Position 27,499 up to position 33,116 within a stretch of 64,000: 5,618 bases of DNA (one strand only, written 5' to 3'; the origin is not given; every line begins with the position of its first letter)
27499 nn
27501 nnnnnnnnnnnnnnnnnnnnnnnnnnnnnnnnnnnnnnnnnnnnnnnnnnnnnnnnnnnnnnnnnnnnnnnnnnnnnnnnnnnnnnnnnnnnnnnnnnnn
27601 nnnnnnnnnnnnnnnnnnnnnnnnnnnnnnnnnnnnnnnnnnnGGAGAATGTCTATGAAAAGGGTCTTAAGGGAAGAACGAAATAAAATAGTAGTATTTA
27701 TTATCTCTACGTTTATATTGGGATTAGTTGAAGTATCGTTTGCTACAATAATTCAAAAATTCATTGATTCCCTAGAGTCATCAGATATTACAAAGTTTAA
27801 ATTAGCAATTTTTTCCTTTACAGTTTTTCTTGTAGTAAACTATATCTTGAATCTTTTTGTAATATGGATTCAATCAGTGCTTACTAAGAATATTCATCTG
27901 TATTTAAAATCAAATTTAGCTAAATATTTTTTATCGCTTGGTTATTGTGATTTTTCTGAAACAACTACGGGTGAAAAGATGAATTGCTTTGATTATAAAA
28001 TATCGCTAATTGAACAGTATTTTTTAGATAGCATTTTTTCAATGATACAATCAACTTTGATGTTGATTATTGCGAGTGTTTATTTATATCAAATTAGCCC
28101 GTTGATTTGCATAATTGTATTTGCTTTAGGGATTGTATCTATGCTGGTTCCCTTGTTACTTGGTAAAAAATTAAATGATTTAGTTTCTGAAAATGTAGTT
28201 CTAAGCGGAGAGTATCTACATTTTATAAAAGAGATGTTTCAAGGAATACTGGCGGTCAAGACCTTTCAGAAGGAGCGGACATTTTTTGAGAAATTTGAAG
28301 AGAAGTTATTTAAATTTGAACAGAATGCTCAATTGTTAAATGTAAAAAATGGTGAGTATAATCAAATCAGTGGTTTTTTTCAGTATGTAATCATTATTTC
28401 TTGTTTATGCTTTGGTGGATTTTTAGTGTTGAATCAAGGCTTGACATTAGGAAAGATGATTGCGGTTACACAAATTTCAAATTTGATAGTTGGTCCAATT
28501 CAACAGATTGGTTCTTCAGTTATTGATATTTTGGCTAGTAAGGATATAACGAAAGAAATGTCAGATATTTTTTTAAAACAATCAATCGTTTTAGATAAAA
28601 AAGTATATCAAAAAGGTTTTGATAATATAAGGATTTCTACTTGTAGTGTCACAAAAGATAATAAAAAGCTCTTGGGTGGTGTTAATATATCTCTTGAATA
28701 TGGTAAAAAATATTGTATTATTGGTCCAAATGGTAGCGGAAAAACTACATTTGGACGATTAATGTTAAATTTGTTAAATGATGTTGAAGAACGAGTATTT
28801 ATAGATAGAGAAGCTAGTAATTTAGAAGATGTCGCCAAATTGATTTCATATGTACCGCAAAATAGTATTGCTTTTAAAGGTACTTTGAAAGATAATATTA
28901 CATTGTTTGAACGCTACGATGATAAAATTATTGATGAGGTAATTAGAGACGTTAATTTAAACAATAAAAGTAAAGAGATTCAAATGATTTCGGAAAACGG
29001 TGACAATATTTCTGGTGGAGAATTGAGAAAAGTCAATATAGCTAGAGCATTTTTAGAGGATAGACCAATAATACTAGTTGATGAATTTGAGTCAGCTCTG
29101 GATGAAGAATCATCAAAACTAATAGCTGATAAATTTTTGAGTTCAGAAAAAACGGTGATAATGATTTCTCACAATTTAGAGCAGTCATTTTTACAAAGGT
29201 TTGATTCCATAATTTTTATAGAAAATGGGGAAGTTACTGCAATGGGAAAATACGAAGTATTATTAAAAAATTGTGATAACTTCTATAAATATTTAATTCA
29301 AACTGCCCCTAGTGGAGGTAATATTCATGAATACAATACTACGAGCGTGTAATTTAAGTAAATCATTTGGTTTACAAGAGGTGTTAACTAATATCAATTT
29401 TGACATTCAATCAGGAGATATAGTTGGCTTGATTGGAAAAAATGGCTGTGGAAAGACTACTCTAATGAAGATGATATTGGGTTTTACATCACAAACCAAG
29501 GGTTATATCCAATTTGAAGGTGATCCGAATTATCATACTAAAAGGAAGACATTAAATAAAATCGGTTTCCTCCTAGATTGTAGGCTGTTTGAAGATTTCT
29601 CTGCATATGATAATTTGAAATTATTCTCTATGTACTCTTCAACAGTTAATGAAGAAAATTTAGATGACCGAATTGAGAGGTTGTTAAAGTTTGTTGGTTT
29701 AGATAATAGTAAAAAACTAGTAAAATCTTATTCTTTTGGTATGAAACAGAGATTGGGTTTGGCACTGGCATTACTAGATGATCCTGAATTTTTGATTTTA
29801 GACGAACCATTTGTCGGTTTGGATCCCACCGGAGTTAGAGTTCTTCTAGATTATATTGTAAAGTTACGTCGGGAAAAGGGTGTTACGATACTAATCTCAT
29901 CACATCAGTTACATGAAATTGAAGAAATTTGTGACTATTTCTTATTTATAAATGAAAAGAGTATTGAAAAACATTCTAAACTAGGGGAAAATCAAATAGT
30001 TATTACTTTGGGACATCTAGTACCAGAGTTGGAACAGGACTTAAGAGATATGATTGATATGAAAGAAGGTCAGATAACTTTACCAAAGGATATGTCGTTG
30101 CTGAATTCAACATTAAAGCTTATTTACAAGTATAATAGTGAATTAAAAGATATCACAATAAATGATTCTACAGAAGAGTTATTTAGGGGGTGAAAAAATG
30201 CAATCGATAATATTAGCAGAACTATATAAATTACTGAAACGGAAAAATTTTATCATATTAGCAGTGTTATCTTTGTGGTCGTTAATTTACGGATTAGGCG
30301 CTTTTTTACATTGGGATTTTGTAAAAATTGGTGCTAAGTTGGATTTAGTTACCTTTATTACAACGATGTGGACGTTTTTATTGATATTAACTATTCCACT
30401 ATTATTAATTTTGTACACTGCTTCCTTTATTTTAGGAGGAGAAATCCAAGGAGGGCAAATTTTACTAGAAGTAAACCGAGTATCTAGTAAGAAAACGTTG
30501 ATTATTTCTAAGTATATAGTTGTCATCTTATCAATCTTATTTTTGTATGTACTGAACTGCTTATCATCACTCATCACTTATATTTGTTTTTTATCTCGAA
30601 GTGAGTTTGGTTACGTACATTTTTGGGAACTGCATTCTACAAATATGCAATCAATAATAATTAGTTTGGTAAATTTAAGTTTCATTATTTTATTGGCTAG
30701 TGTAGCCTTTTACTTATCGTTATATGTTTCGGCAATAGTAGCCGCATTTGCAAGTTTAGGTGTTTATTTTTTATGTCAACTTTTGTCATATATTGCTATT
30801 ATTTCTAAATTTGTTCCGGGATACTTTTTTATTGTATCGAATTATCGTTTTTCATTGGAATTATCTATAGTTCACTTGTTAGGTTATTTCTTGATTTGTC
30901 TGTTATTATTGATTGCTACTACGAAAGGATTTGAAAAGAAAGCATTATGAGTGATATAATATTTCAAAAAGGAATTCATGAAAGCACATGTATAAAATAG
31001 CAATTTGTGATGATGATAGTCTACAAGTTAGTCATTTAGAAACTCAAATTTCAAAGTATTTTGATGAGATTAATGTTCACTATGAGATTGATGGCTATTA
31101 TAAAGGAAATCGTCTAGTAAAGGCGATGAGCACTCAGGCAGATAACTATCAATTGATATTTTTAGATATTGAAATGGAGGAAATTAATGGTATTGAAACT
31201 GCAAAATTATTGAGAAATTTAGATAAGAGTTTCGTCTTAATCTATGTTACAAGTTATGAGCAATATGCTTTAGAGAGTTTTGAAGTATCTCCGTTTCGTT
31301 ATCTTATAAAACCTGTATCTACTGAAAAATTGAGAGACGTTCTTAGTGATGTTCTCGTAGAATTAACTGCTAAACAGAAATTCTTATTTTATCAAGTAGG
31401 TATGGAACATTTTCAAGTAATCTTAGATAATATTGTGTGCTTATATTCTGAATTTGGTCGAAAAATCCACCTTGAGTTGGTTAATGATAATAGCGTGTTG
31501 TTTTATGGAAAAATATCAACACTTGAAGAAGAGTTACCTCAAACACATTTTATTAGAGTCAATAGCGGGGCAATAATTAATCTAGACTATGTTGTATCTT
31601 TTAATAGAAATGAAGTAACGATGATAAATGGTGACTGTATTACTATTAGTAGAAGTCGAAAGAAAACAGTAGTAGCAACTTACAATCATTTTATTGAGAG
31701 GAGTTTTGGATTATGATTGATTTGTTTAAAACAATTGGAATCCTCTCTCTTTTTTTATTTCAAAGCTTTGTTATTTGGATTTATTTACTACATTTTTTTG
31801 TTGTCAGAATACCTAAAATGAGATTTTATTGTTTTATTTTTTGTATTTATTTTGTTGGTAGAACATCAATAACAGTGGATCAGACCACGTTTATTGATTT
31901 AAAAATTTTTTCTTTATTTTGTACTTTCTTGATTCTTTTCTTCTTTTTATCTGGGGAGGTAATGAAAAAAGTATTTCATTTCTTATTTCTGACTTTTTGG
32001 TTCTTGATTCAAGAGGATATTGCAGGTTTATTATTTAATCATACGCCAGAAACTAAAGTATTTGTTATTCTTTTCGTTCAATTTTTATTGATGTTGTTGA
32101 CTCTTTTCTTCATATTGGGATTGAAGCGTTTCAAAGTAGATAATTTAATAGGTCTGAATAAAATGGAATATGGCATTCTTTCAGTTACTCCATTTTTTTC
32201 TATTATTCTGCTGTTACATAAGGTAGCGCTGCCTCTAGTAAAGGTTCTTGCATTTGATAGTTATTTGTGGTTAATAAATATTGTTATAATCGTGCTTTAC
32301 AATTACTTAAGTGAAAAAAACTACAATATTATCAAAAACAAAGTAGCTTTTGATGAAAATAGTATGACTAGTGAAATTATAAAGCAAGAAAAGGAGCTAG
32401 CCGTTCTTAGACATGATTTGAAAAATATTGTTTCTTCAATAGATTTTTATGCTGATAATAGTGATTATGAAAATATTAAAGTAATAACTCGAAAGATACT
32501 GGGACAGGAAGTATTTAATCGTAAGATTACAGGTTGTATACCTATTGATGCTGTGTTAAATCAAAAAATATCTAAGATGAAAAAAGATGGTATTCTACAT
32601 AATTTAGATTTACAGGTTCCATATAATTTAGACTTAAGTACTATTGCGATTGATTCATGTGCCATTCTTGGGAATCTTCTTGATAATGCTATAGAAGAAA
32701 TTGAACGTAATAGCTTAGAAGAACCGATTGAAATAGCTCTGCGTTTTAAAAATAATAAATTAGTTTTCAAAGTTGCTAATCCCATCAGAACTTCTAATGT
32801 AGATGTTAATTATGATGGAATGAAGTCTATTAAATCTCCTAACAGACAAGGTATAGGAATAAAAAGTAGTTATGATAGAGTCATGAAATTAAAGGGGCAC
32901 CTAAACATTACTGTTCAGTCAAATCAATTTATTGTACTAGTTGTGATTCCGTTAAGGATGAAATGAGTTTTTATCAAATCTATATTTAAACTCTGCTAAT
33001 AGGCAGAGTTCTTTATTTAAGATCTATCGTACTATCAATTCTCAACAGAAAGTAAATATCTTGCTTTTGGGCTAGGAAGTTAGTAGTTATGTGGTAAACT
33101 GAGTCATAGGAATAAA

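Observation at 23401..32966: Radical-SAM/SPASM RiPP-like locus with its own LytTR two-component system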

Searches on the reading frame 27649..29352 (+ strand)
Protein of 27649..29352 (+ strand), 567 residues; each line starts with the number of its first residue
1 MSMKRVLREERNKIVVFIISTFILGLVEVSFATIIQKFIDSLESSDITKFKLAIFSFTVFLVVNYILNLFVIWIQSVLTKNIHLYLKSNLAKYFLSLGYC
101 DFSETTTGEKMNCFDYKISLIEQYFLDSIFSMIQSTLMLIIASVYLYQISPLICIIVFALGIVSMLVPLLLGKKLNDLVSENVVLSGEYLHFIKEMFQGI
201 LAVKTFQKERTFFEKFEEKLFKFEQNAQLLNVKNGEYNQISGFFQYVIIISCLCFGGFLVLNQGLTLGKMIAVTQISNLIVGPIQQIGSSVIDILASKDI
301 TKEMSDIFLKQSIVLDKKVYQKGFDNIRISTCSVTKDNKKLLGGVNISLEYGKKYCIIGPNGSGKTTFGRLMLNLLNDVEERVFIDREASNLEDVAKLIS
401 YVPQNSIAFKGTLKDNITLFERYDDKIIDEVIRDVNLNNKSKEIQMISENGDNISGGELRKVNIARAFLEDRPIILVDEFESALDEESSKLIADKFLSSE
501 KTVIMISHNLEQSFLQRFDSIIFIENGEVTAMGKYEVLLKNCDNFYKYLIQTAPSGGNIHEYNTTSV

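Call 7: search_protein_families(library=pfam, proteins=[window:27649-29352:+], max_evalue=0.01)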
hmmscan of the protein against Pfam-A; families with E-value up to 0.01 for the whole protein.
window:27649-29352:+ (567 aa): 7 families
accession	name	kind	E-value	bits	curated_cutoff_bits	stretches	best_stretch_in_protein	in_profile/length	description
PF00664.28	ABC_membrane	-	1.1e-23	84.7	28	1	15-283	2-273/274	ABC transporter transmembrane region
PF00005.33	ABC_tran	-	1.2e-21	78.1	25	1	343-479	2-134/137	ABC transporter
PF13304.12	AAA_21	-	1.6e-07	32.2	27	1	355-398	2-48/304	AAA domain, putative AbiEii toxin, Type IV TA system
PF02463.25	SMC_N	-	2.5e-06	27.5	40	1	355-522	27-209/220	RecF/RecN/SMC N terminal domain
PF13479.12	AAA_24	-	3.6e-05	24.1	27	1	353-431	3-73/195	AAA domain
PF01637.24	ATPase_2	-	0.0017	18.6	33.2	1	355-491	23-130/225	ATPase domain predominantly from Archaea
PF13401.12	AAA_22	-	0.0045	17.7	27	0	356-405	9-33/130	AAA domain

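Call 8: search_protein_families(library=ncbifam, proteins=[window:27649-29352:+], max_evalue=0.01)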
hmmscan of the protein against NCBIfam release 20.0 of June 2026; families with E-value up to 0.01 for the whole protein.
window:27649-29352:+ (567 aa): 168 families (the best 25 are shown)
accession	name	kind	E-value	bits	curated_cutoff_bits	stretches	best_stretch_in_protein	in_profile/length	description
TIGR03375.1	type_I_sec_LssB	subfamily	4.8e-53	180.5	693.1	1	58-541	196-691/696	type I secretion system permease/ATPase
TIGR03796.1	NHLM_micro_ABC1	equivalog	9e-50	169.6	853.3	1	2-551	144-710/710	NHLP family bacteriocin export ABC transporter peptidase/permease/ATPase subunit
TIGR02203.1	MsbA_lipidA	equivalog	7.8e-47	160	602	1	7-549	9-565/572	lipid A export permease/ATP-binding protein MsbA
TIGR01846.1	type_I_sec_HlyB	subfamily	1.8e-45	155.5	725.55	1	8-550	136-689/694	type I secretion system permease/ATPase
TIGR01193.1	bacteriocin_ABC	subfamily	7.5e-45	153.7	523.85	1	6-551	150-707/708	peptide cleavage/export ABC transporter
NF045998.1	cleave_ABC_plasm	equivalog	8.8e-40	136.6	500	1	11-509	152-660/673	Mbov_0121 family peptidase domain-containing ABC transporter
TIGR00958.1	3a01208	subfamily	9e-40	136.6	874.6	1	7-549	156-710/711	antigen peptide transporter 2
TIGR02857.1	CydD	equivalog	1.4e-39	136.4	435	2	290-521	283-526/529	thiol reductant ABC exporter subunit CydD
TIGR03797.1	NHLM_micro_ABC2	equivalog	2e-37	129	709.4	1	10-546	134-679/686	NHLP bacteriocin export ABC transporter permease/ATPase subunit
NF008364.0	PRK11160.1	equivalog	2.3e-37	128.9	630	1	101-548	110-571/575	heme ABC transporter ATP-binding protein/permease CydC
NF050039.1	sacti_exp_GggC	equivalog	5.7e-37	128.1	750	1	13-522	10-509/511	streptosactin export ABC transporter GggC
TIGR02204.1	MsbA_rel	hypoth_equivalog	8.4e-37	127.1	780.4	1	6-547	12-569/576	ABC transporter, permease/ATP-binding protein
TIGR01842.1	type_I_sec_PrtD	subfamily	2.7e-36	125.2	510.15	1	53-540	44-542/544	type I secretion system permease/ATPase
NF045513.1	HepA_fam_ABC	equivalog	1.6e-35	122.6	725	1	52-548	100-605/610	heterocyst formation ABC transporter subunit HepA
TIGR00957.1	MRP_assoc_pro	equivalog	6.8e-31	106.6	1470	2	298-560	608-870/1522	multi drug resistance-associated protein (MRP)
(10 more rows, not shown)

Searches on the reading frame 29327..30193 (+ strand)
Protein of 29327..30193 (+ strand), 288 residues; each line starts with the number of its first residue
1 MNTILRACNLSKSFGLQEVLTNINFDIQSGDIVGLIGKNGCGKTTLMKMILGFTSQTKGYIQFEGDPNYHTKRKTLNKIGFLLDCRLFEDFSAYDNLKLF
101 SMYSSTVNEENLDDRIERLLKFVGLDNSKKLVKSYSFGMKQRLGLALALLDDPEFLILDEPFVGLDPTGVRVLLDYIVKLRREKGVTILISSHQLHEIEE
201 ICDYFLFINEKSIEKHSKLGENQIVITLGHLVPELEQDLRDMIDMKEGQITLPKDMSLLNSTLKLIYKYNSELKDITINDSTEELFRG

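Call 7: search_protein_families(library=pfam, proteins=[window:29327-30193:+], max_evalue=0.01)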
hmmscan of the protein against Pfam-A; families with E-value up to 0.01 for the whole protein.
window:29327-30193:+ (288 aa): 6 families
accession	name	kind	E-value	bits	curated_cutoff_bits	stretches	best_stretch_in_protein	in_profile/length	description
PF00005.33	ABC_tran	-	3e-30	106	25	1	20-162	1-136/137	ABC transporter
PF13304.12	AAA_21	-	3.7e-13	50.7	27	1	134-197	237-302/304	AAA domain, putative AbiEii toxin, Type IV TA system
PF13175.12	AAA_15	-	1.2e-05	25.5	32.1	1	23-90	19-85/374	AAA ATPase domain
PF13401.12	AAA_22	-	0.0012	19.6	27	1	32-160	7-92/130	AAA domain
PF00931.28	NB-ARC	-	0.0012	18.7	23.5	1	28-59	19-47/248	NB-ARC domain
PF02463.25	SMC_N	-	0.0021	18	40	0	31-55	25-52/220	RecF/RecN/SMC N terminal domain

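Call 8: search_protein_families(library=ncbifam, proteins=[window:29327-30193:+], max_evalue=0.01)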
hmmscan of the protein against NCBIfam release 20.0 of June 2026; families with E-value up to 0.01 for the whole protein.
window:29327-30193:+ (288 aa): 190 families (the best 25 are shown)
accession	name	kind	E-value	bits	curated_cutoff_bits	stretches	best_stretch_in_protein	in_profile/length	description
TIGR03740.1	galliderm_ABC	subfamily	2.4e-56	190.9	309.75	1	6-223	2-212/223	lantibiotic protection ABC transporter ATP-binding subunit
NF047568.1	PSM_export_PmtC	equivalog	3.5e-44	151.4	375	1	9-223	5-208/290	phenol-soluble modulin export ABC transporter ATP-binding protein PmtC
TIGR01188.1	drrA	subfamily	1.6e-41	142.6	312.45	1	12-241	1-232/302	daunorubicin resistance ABC transporter, ATP-binding protein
TIGR03522.1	GldA_ABC_ATP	equivalog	6.9e-41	140.7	402.6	1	7-235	5-232/301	gliding motility-associated ABC transporter ATP-binding subunit GldA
NF033858.1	ABC2_perm_RbbA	equivalog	1.5e-40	138.9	1050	1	4-206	266-468/909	ribosome-associated ATPase/putative transporter RbbA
NF010060.0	PRK13537.1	equivalog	5e-38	130.7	521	1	4-211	15-222/314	nodulation factor ABC transporter ATP-binding protein NodI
TIGR04406.1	LPS_export_lptB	equivalog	3.1e-37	128.1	240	1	5-213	2-213/239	LPS export ABC transporter ATP-binding protein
NF010059.0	PRK13536.1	equivalog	6.9e-37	127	549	1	7-209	46-248/342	nodulation factor ABC transporter ATP-binding protein NodI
TIGR01288.1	nodI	equivalog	1.3e-35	122.9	424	1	7-210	7-210/303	nodulation factor ABC transporter ATP-binding protein NodI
TIGR03864.1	PQQ_ABC_ATP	hypoth_equivalog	2e-34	119.1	302.25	1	7-213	4-210/236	ABC transporter, ATP-binding subunit, PQQ-dependent alcohol dehydrogenase system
TIGR04521.1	ECF_ATPase_2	equivalog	6.7e-34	117.2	330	1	17-218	18-228/279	energy-coupling factor transporter ATPase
NF047565.1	PSM_export_PmtA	equivalog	9.5e-34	116.9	350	1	20-213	17-206/282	phenol-soluble modulin export ABC transporter ATP-binding protein PmtA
NF043075.1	MMSYN1_0197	equivalog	6.2e-33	114.2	550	1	4-215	2-213/341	spermidine/putrescine ABC transporter ATP-binding protein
TIGR03265.1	PhnT2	equivalog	1.7e-31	109.7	457.7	1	4-216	4-216/353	putative 2-aminoethylphosphonate ABC transporter ATP-binding protein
TIGR00968.1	3a0106s01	subfamily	1.7e-31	109.6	342.75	1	9-215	5-211/237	sulfate ABC transporter ATP-binding protein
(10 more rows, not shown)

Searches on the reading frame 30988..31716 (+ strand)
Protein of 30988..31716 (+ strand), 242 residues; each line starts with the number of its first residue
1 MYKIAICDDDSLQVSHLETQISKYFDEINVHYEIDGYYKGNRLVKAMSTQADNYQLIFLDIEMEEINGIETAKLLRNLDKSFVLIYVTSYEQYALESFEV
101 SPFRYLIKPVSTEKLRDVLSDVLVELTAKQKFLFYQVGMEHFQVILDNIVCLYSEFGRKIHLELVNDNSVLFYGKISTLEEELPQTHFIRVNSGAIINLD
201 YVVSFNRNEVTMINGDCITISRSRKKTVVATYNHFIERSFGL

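Call 7: search_protein_families(library=pfam, proteins=[window:30988-31716:+], max_evalue=0.01)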
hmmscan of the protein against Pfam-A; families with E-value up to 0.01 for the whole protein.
window:30988-31716:+ (242 aa): 2 families
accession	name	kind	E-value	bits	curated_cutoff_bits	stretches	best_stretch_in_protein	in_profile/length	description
PF00072.30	Response_reg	-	4.9e-14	52.9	30.2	1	4-119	1-110/111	Response regulator receiver domain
PF04397.21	LytTR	-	1.1e-12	48.4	22.6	1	143-228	5-93/98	LytTr DNA-binding domain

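Call 8: search_protein_families(library=ncbifam, proteins=[window:30988-31716:+], max_evalue=0.01)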
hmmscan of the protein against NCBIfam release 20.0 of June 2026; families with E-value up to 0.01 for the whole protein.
window:30988-31716:+ (242 aa): 34 families (the best 25 are shown)
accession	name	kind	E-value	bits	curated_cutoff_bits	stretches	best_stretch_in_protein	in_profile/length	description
NF008677.0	PRK11697.1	equivalog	1.3e-15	57.4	246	1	1-131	1-124/238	two-component system response regulator BtsR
NF010684.1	PRK14084.1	equivalog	6e-15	55.7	375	1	51-126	44-119/254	response regulator transcription factor LytR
NF051850.1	RespRegRprY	equivalog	4.4e-10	39.4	370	1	3-144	6-143/234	response regulator transcription factor RprY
NF053854.1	RespRegPhoBBctds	equivalog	9e-09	35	270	1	42-125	30-117/225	two-component system response regulator PhoB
NF008469.0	PRK11361.1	equivalog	1.7e-07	30.3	714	1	39-123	36-120/461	acetoacetate metabolism transcriptional regulator AtoC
NF046049.1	quorum_RR_AgrA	equivalog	1.5e-06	28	400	1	3-209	2-217/238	quorum-sensing response regulator AgrA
NF007689.0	PRK10365.1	equivalog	1.5e-06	27.3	760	1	50-127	46-125/441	sigma-54-dependent response regulator transcription factor ZraR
NF041880.1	EPS_EpsF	equivalog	4.4e-06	25.5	900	1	40-134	19-124/492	response regulator EpsF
NF052313.1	T9SS_RR_PorX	equivalog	6.1e-06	25.3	300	1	31-115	24-108/513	T9SS response regulator signal transducer PorX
NF046022.1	RespRegCpdRBruc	equivalog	6.8e-06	26.1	180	1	30-122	24-113/120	cell cycle two-component system response regulator CpdR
NF007935.0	PRK10651.1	equivalog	3.5e-05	23.1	250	1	50-121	49-122/216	two-component system response regulator NarL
NF041734.1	resp_reg_RppA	equivalog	5e-05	22.8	250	1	30-117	23-112/229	two-component system response regulator RppA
NF041946.1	LuxO_transreg_Vib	equivalog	6.6e-05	21.9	800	1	24-129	15-118/463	quorum-sensing sigma-54 dependent transcriptional regulator LuxO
NF049963.1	RespRegFlgRCampy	domain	9.4e-05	21.4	750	1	4-123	3-113/429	fla regulon two-component system response regulator FlgR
NF052445.1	RespRegMctR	equivalog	9.9e-05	21.8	300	1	3-121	3-117/205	two-component system response regulator MctR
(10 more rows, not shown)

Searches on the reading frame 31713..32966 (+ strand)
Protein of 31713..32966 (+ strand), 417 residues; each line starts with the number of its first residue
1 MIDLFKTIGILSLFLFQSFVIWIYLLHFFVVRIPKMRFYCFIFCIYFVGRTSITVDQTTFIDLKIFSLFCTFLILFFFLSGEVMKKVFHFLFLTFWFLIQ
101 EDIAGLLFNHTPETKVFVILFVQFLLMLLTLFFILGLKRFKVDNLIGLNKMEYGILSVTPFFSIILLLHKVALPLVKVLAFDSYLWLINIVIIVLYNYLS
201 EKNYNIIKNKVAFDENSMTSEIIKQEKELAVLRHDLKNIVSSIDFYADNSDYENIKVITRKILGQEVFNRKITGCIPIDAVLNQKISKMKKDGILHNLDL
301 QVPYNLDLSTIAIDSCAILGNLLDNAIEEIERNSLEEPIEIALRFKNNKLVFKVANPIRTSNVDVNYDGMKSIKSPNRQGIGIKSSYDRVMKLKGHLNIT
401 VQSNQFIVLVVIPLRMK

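Call 7: search_protein_families(library=pfam, proteins=[window:31713-32966:+], max_evalue=0.01)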
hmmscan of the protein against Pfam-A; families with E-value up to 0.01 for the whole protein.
window:31713-32966:+ (417 aa): 1 family
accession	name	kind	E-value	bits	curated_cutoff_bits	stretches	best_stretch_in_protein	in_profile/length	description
PF14501.12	HATPase_c_5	-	8.5e-13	48.5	22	1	313-413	4-102/102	GHKL domain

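Call 8: search_protein_families(library=ncbifam, proteins=[window:31713-32966:+], max_evalue=0.01)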
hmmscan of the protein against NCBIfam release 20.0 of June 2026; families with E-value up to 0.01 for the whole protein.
window:31713-32966:+ (417 aa): 1 family
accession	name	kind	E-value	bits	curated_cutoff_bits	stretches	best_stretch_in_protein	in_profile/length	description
NF008298.1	PRK11086.1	subfamily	6.6e-09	34.7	520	1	281-413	389-524/529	DcuS/MalK family sensor histidine kinase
